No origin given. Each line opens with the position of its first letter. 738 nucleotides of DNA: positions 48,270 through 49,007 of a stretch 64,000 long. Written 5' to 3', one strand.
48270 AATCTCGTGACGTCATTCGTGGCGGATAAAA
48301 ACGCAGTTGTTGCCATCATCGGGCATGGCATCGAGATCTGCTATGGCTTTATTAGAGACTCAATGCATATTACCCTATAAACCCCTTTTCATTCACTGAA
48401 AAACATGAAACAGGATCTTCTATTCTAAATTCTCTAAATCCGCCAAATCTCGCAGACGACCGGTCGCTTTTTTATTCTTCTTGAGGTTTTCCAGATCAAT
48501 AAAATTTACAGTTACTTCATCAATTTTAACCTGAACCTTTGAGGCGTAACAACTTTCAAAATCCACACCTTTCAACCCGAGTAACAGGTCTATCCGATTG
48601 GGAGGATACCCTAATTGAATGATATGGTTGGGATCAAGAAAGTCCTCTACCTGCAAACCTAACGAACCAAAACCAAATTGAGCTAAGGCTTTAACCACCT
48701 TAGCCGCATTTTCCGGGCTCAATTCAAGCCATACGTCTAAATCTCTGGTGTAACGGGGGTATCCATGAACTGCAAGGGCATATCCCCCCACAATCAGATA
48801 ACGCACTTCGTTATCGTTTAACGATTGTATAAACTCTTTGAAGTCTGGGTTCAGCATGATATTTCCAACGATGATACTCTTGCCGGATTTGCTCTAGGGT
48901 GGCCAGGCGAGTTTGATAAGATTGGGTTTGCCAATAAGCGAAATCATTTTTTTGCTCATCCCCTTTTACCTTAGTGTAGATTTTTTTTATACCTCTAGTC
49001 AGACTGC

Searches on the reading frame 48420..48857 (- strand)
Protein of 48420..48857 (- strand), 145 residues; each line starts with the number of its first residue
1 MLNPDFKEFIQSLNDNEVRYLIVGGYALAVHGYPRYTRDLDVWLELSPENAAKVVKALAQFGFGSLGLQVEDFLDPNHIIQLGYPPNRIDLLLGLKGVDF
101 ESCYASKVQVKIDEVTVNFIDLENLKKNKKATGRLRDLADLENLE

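Call 52: search_protein_families(library=pfam, proteins=[window:48420-48857:-], max_evalue=0.01)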
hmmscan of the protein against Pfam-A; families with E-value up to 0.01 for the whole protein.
window:48420-48857:- (145 aa): 2 families
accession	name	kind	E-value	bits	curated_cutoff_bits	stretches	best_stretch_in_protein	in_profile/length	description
PF19502.5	DUF6036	-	0.0011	19.3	23.6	1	14-143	16-117/164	Nucleotidyltransferase of unknown function (DUF6036)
PF10706.15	Aminoglyc_resit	-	0.0042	17.7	21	1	9-63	5-59/149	Aminoglycoside-2''-adenylyltransferase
